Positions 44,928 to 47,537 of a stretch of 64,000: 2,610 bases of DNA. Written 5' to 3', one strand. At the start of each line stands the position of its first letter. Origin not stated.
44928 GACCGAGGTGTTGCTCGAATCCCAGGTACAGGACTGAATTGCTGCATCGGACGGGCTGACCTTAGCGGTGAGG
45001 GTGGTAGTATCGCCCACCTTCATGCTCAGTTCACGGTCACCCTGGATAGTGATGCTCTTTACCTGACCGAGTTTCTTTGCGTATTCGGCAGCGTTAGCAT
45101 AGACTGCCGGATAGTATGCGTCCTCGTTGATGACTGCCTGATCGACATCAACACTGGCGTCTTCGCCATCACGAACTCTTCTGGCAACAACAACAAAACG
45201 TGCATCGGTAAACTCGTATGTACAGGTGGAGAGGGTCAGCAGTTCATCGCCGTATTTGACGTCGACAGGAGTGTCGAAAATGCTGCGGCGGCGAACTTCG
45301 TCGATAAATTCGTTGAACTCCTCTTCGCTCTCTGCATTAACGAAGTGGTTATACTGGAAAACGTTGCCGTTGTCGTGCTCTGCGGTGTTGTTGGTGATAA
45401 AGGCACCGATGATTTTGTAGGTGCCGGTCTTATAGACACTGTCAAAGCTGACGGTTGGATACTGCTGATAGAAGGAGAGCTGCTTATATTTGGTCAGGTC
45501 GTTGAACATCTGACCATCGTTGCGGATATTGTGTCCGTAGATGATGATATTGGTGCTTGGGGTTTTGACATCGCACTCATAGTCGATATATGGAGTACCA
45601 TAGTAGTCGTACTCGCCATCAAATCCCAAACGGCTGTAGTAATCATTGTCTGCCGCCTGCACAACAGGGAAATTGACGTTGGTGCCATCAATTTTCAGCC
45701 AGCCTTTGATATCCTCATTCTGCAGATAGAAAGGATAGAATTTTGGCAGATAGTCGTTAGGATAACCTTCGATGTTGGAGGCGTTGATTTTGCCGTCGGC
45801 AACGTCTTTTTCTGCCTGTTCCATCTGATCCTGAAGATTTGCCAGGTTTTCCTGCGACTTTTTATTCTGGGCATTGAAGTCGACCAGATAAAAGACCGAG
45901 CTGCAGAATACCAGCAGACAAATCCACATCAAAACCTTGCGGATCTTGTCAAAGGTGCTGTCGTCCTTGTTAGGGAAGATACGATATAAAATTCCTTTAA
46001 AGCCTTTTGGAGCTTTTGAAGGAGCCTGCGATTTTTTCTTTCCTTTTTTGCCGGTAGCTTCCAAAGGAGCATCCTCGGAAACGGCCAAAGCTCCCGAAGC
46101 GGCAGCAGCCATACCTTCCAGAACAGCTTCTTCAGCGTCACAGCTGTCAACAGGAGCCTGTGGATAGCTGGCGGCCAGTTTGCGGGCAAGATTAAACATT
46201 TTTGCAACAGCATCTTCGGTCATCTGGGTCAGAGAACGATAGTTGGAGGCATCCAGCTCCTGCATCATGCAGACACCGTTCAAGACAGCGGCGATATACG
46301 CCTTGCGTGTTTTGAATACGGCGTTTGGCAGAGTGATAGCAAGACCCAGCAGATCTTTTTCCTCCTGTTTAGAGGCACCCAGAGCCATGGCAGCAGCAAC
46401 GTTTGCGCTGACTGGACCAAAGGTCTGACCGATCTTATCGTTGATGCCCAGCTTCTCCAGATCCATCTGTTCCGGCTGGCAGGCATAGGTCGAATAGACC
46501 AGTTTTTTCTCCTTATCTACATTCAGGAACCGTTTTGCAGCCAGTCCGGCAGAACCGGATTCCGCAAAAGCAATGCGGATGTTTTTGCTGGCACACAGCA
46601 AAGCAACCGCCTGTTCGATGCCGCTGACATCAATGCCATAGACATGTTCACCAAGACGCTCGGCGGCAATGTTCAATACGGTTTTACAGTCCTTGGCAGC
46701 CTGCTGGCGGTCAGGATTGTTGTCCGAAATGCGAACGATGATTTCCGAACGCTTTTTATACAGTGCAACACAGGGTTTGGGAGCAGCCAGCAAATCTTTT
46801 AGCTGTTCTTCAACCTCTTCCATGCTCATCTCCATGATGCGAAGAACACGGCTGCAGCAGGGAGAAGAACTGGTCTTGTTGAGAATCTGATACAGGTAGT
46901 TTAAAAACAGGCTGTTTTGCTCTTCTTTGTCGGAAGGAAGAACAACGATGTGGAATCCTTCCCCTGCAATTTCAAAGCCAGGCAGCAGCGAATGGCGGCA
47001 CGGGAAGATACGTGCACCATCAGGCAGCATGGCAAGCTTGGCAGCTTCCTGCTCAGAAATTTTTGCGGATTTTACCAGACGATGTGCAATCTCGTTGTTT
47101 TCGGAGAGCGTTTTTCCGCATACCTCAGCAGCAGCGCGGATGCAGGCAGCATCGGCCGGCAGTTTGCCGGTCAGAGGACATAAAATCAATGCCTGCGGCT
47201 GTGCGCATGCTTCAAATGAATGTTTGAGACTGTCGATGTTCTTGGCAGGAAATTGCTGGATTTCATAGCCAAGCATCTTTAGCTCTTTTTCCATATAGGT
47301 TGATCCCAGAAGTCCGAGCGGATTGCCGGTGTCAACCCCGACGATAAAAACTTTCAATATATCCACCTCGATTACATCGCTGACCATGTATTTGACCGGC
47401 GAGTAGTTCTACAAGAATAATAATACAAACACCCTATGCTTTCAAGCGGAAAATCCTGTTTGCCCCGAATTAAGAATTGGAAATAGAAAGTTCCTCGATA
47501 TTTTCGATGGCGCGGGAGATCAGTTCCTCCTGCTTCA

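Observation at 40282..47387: Convergent pair of paralogous giant proteins joining a cytoplasmic CinA-like module, one TM helix and an intact class-B sortase domain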

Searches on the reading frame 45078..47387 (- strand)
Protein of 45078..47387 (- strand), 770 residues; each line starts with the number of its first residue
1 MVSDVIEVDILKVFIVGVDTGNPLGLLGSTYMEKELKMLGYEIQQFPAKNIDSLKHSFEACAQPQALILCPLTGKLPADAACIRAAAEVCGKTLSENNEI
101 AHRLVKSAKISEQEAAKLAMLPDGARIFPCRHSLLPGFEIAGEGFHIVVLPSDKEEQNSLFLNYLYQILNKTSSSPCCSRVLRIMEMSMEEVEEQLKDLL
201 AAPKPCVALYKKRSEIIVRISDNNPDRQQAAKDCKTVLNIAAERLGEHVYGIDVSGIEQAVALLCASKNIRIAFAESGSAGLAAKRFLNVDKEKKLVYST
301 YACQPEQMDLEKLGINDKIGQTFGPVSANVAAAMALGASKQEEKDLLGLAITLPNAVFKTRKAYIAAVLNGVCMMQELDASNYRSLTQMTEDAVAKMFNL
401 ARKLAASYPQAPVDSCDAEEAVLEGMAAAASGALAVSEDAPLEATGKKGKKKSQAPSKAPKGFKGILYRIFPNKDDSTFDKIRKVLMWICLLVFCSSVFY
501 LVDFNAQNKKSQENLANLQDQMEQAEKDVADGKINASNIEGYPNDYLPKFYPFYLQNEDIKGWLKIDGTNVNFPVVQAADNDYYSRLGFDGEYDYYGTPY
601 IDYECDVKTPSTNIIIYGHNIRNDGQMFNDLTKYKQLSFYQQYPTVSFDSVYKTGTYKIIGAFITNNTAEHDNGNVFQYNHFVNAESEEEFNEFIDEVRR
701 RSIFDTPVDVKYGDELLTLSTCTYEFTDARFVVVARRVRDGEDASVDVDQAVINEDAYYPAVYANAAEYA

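Call 8: find_homologous_proteins(query=window:45078-47387:-, max_evalue=0.00001)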
Query window:45078-47387:- (770 aa): 15 proteins with E <= 0.00001 among 8000 candidates.
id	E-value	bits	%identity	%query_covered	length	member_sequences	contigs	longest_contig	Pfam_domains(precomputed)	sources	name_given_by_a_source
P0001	0.0e+0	1714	98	100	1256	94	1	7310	PF21764.4,PF26182.1,PF21461.4,PF18146.7,PF13629.13,PF02464.24,PF02368.25,PF26918.1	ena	-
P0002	0.0e+0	1541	87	99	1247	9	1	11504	PF18146.7,PF02464.24,PF02368.25,PF20578.5,PF04203.19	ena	-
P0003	0.0e+0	1304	74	99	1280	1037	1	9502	PF26182.1,PF18146.7,PF22359.3,PF02368.25,PF04203.19,PF26918.1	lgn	-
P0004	0.0e+0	1262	70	99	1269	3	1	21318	PF26182.1,PF18146.7,PF02464.24,PF02368.25,PF06832.19,PF26918.1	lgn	-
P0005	0.0e+0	1260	70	99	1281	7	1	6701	PF18146.7,PF02464.24,PF02368.25,PF04203.19,PF26918.1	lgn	-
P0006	0.0e+0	1244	71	99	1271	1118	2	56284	PF26182.1,PF21461.4,PF18146.7,PF02368.25,PF04203.19,PF26918.1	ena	-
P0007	0.0e+0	1228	69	99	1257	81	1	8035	PF21461.4,PF18146.7,PF02464.24,PF02368.25,PF26918.1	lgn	-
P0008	0.0e+0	1227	70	99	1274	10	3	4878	PF18146.7,PF13629.13,PF02464.24,PF02368.25,PF04203.19,PF06832.19,PF26918.1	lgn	-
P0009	0.0e+0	1221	69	99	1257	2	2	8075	PF21461.4,PF18146.7,PF02464.24,PF02368.25,PF26918.1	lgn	-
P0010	0.0e+0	1213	72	96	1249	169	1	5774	PF26182.1,PF18146.7,PF13629.13,PF02464.24,PF02368.25,PF20578.5,PF04203.19,PF06832.19,PF26918.1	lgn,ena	-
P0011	0.0e+0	1189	68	99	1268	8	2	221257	PF26182.1,PF18146.7,PF13629.13,PF02464.24,PF02368.25,PF20578.5,PF04203.19,PF06832.19,PF26918.1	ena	-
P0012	0.0e+0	1124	64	99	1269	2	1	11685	PF21764.4,PF18146.7,PF25354.2,PF02464.24,PF02368.25,PF04203.19,PF26918.1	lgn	-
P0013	0.0e+0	1087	62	99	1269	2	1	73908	PF18146.7,PF02368.25,PF20578.5,PF04203.19,PF26918.1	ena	-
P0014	1.8e-249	848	98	50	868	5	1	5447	PF21764.4,PF26182.1,PF00801.27,PF13629.13,PF02368.25,PF04203.19,PF26918.1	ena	-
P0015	1.1e-235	803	51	97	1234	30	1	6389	PF18146.7,PF02368.25,PF04203.19,PF26918.1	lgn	-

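Call 10: find_related_loci(query=window:45078-47387:-, collection=genome_contigs, flank=10000)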
Query window:45078-47387:- (770 aa) in genome_contigs; peptide patterns used: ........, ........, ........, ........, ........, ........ (x = any residue, [..] = any of these).
69 stretches matched a pattern; 10 encode a relative of the query (tblastn E <= 1e-3); 9 distinct loci.
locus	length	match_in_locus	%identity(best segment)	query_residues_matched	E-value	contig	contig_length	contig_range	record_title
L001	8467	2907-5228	71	7-770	0e+0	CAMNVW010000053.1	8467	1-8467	MAG: uncultured Clostridia bacterium isolate SRR19792994_bin.22_metawrap_v1.3_MAG genome assembly, contig: ERZ12290372_9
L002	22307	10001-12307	73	11-770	0e+0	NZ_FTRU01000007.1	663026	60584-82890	Negativibacillus massiliensis strain Marseille-P3213T, whole genome shotgun sequence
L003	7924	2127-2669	49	550-738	1e-53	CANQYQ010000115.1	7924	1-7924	MAG: uncultured Clostridia bacterium isolate Lapin-015__bin64 genome assembly, contig: Lapin-015__NODE_9717_length_7924_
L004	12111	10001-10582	44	547-742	2e-47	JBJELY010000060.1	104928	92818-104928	MAG: Roseburia sp. isolate EHIM02_bin.019 NODE_18_length_104928_cov_13.354781, whole genome shotgun sequence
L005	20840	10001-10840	35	481-738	7e-44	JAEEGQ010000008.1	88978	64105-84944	MAG: Lachnospiraceae bacterium isolate Tb.RUG.102 k141_754013_flag=1_multi=20.1678_len=88978, whole genome shotgun seque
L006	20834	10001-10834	37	481-738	6e-44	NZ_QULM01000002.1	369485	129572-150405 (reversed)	Coprococcus sp. OM04-5BH OM04-5BH.Scaf2, whole genome shotgun sequence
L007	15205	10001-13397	35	447-755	3e-43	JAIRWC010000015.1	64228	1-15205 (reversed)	MAG: Oscillospiraceae bacterium isolate Glo450_bin1 k119_371430, whole genome shotgun sequence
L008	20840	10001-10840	38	481-740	9e-47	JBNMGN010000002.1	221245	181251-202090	MAG: Coprococcus sp. isolate CM_BacCop812.147 k141_984932_length_221245_cov_36.3049, whole genome shotgun sequence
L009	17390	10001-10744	30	480-739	1e-22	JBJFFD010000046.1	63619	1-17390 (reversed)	MAG: Candidatus Scatovivens sp. isolate LOHA11_bin.010 NODE_83_length_63619_cov_8.139057, whole genome shotgun sequence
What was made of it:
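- Tried and rejected: The pattern-based genome scan recovered only close relatives, plus sortase-only matches in Lachnospiraceae (call 10).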

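Call 31: search_protein_representatives(protein=window:45078-47387:-)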
Query: 770 residues. Proteins with E-value up to 0.001 (for the whole library): 17152; up to 1e-10: 9694; up to 1e-30: 1620. The best 150 are listed.
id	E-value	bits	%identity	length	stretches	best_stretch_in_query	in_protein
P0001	0.0e+00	1714.1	98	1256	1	1-770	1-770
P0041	2.0e-238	809.9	52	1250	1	23-767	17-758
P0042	5.9e-174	596.8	41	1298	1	32-766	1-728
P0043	1.4e-160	552.6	42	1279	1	12-766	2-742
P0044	1.5e-111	390.4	38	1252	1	114-765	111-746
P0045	2.3e-108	379.9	36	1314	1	113-767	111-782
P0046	1.1e-106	374.3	37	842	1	14-763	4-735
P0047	3.6e-100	352.8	35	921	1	110-762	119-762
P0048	2.8e-98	346.6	36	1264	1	84-760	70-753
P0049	1.5e-97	344.2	33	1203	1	114-763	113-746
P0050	1.2e-96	341.1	32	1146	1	113-763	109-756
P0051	1.2e-95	337.9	39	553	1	241-765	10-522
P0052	5.4e-91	322.5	31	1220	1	30-768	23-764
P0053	5.9e-91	322.4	34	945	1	99-763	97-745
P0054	4.0e-90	319.6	36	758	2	455-763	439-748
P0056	7.6e-90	318.7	33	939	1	29-761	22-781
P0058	1.1e-87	311.5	37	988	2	541-763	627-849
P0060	3.4e-87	309.9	34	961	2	446-763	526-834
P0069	9.6e-85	301.8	34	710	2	480-763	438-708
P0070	2.3e-84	300.6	33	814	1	29-763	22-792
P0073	3.7e-82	293.3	34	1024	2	465-763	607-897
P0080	1.8e-77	277.8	36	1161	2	465-764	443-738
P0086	1.5e-76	274.8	34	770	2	456-763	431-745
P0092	7.5e-76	272.4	32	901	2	440-762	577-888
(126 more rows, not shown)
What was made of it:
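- Tried and rejected: The exhaustive HMMER search was needed to see the family (call 31).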

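Call 35: list_cluster_members(proteins=[P0003, P0006, P0025, P0027, P0017, P0042, P0046])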
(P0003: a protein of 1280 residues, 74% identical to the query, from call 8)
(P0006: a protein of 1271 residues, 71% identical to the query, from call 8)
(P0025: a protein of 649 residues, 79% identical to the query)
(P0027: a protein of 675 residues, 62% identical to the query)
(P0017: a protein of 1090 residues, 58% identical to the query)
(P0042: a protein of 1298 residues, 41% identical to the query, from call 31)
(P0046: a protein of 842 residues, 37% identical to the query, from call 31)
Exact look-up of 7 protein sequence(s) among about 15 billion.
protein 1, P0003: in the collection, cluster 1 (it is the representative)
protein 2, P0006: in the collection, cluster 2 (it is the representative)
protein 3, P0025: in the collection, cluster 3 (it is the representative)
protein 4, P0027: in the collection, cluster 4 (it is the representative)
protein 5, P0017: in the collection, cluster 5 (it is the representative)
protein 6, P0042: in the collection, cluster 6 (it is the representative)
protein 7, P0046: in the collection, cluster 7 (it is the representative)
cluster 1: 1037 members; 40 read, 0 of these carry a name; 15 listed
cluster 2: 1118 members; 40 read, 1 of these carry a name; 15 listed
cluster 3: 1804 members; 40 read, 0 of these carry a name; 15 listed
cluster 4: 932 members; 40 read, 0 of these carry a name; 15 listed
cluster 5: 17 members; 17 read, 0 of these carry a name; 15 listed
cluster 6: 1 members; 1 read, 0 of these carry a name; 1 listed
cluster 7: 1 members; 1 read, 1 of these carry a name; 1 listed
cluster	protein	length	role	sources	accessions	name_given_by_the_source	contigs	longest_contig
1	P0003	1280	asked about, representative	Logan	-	-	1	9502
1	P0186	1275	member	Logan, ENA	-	-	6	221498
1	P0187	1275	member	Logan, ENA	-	-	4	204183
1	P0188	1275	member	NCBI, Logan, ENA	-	-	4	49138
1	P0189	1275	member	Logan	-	-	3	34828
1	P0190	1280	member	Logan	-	-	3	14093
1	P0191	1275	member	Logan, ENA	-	-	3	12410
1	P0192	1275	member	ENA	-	-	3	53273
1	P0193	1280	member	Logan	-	-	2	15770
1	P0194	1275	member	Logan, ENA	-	-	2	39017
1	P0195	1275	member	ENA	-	-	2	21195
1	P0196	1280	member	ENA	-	-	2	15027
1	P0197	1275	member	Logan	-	-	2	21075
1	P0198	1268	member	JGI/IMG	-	-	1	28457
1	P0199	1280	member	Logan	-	-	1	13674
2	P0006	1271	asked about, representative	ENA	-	-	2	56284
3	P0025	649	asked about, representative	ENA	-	-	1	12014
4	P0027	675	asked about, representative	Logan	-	-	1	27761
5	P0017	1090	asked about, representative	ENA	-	-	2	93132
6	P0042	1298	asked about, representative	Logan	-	-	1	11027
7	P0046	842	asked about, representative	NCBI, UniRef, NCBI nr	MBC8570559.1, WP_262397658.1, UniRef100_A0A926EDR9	class B sortase [Zongyangia hominis] | Class B sortase n=1 Tax=Zongyangia hominis TaxID=2763677 RepID=A0A926EDR9_9FIRM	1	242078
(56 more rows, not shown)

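Call 39: search_protein_families(library=pfam, alignment_id=A3, max_evalue=0.001)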
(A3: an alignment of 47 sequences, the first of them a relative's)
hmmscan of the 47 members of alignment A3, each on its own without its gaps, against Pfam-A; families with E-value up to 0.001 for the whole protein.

A. member 1, P0041 (1250 aa): 6 families
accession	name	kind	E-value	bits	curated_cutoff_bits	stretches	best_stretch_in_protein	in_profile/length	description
PF02368.24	Big_2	-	5e-29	100.5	22.8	2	767-845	2-78/79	Bacterial Ig-like domain (group 2)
PF18146.6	CinA_KH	-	4.3e-14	52.8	27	1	173-245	1-73/73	Damage-inducible protein CinA KH domain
PF04203.18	Sortase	-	3.6e-11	43.3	26.6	1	554-729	1-125/125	Sortase domain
PF02464.23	CinA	-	3.9e-08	33.5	23.5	1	250-395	3-153/155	Competence-damaged protein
PF20578.4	aBig_2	-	0.00013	22.2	27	0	1066-1119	34-86/89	Atrophied bacterial Ig domain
PF25354.1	Ig_NUP210_16th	-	0.00044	20.1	27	0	801-832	29-60/72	NUP210-like, Ig-like domain 16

B. families by the number of members that match (of 47 scanned): 14 families
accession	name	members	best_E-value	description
PF04203.18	Sortase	46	4.8e-16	Sortase domain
PF18146.6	CinA_KH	45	2.6e-29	Damage-inducible protein CinA KH domain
PF00994.29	MoCF_biosynth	41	8.6e-40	Probable molybdopterin binding domain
PF02464.23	CinA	40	8.2e-55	Competence-damaged protein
PF08486.15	SpoIID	14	9.1e-09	Stage II sporulation protein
PF02368.24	Big_2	5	9.3e-70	Bacterial Ig-like domain (group 2)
PF21461.3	HL_N-beta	3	3.9e-05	Hyaluronate lyase, N-terminal beta-sheet domain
PF22359.2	Big-like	2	1.4e-10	Bacterial Ig-like domain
PF21764.3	Invasin_D4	2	1.2e-08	Invasin, domain 4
PF25354.1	Ig_NUP210_16th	2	8.2e-08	NUP210-like, Ig-like domain 16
PF20578.4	aBig_2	2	1.3e-05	Atrophied bacterial Ig domain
PF22352.2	K319L-like_PKD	1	9.5e-06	K319L-like, PKD domain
PF06832.18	BiPBP_C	1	0.00017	Penicillin-Binding Protein C-terminus Family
PF07760.16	DUF1616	1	0.00041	Protein of unknown function (DUF1616)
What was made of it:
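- Among 47 distant members, Pfam finds Sortase in 46, CinA_KH in 45, MoCF in 41, CinA in 40 and SpoIID in 14 (call 39).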

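Call 40: predict_structure(alignment_id=A1)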
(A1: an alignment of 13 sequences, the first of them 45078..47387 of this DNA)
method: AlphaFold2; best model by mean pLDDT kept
length: 770 residues; sequences in the alignment: 13
mean_pLDDT: 70.9   pTM: 0.52
mean pLDDT of the five models: 70.9, 70.7, 68.2, 67.3, 58.4
residues with pLDDT >= 90: 198; 70-90: 270; 50-70: 124; < 50: 178
segments of 3 or more residues with pLDDT < 50: 1-7, 425-481, 503-515, 540-543, 556-632, 649-653, 722-726
pLDDT, mean of each block of 10 residues (from residue 1): 44 86 75 89 86 89 92 91 94 93 89 92 91 91 93 89 89 83 93 94 91 89 89 94 93 91 91 89 91 87 78 55 70 84 77 76 90 88 80 93 89 78 49 28 30 35 42 39 56 56 43 51 63 56 52 48 34 33 40 28 26 33 35 56 60 65 74 71 65 86 83 73 51 79 79 79 61
secondary structure, 60 per line:
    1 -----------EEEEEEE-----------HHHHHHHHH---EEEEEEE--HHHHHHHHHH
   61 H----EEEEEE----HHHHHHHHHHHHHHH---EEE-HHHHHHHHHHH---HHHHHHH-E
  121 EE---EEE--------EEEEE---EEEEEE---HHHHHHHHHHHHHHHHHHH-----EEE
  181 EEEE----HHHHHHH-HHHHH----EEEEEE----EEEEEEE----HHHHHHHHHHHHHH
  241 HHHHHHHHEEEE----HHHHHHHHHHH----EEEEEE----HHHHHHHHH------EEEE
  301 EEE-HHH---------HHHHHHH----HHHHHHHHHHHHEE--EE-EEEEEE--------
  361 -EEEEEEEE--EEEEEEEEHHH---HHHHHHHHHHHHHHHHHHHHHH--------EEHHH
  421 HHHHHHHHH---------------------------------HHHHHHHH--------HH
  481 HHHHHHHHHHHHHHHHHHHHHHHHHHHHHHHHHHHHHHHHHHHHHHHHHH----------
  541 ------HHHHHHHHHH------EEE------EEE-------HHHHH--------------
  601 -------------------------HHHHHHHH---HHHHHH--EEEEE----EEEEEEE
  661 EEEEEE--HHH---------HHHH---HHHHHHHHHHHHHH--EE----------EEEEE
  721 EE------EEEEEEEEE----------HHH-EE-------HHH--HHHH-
elements in order (helices of 4 or more, strands of 3 or more residues): E12-18 H30-38 E42-48 H51-61 E66-71 H76-90 E94-96 H98-108 H112-118 E120-122 E126-128 E137-141 E145-150 H154-172 E178-184 H189-195 H197-201 E206-211 E216-222 H227-248 E249-252 H257-267 E272-277 H282-290 E297-303 H317-323 H328-339 E347-352 E362-369 E372-379 H386-407 H418-429 H463-470 H479-530 H547-556 E563-565 E572-574 H582-586 H626-633 H637-642 E645-649 E654-666 H681-684 H688-701 E716-722 E729-737 H766-769

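Call 45: fold_search(model_id=the predicted structure, library=pdb)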
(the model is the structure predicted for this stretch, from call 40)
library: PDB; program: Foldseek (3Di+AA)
matches with E <= 10: 1477; with E <= 0.001: 36
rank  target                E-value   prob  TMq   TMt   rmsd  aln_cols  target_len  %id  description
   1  4cta_A                5.9e-20  1.00  0.29  0.52  12.1       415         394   18  Competence or damage-inducible protein CinA from Thermus thermophilus (released 2014-10-15)
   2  4ct8_A                2.1e-19  1.00  0.29  0.52  11.9       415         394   18  Competence or damage-inducible protein CinA from Thermus thermophilus (released 2014-10-15)
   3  4uux_A                7.9e-19  1.00  0.29  0.51  12.2       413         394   18  Competence or damage-inducible protein CinA from Thermus thermophilus (released 2014-10-15)
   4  4ct8_B                1.5e-17  1.00  0.29  0.50   9.1       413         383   17  Competence or damage-inducible protein CinA from Thermus thermophilus (released 2014-10-15)
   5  6mr3_A                1.5e-14  1.00  0.28  0.83   3.0       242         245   24  Crystal structure of the competence-damaged protein (CinA) superfamily protein from Streptococcus mutans (released 2018-10-24)
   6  6mr3_C                2.2e-14  1.00  0.27  0.81   3.4       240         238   23  Crystal structure of the competence-damaged protein (CinA) superfamily protein from Streptococcus mutans (released 2018-10-24)
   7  8ron_C                3.2e-09  1.00  0.18  0.29  12.3       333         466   12  Crystal structure of human FAD synthase, isoform 2 (released 2024-04-10)
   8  8ron_B                3.8e-09  1.00  0.18  0.27  14.4       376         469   13  Crystal structure of human FAD synthase, isoform 2 (released 2024-04-10)
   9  8ron_D                1.1e-08  1.00  0.17  0.26  12.8       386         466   13  Crystal structure of human FAD synthase, isoform 2 (released 2024-04-10)
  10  8ron_A                1.5e-08  1.00  0.17  0.27  12.7       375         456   11  Crystal structure of human FAD synthase, isoform 2 (released 2024-04-10)
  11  4lfd_A                3.8e-08  1.00  0.17  0.50   9.5       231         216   28  Staphylococcus aureus sortase B-substrate complex (released 2014-02-12)
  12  1ng5_A                1.0e-07  1.00  0.17  0.51   9.5       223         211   29  2.0 A crystal structure of Staphylococcus aureus Sortase B (released 2003-09-23)
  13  1qwz                  2.0e-07  1.00  0.16  0.45   9.4       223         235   29  Crystal structure of Sortase B from S. aureus complexed with MTSET (released 2004-04-06)
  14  2oqw                  1.2e-06  1.00  0.16  0.50   7.7       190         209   29  The crystal structure of sortase B from B.anthracis in complex with AAEK1 (released 2007-06-19)
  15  5yfk                  1.3e-06  1.00  0.17  0.51   7.7       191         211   30  X-ray structure of a mutant form C232S of Clostridium perfringens sortase B (released 2017-10-18)
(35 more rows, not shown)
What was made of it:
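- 46158..47357 (-): P2 residues about 11-410: complete CinA fold (COG1058 + KH + PncC). Only E156 and T340 of the eight catalytic residues are kept. AF2 pLDDT is about 90, and Foldseek matches TtCinA 4cta at E 5.9e-20 over 415 columns (calls 40, 45).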
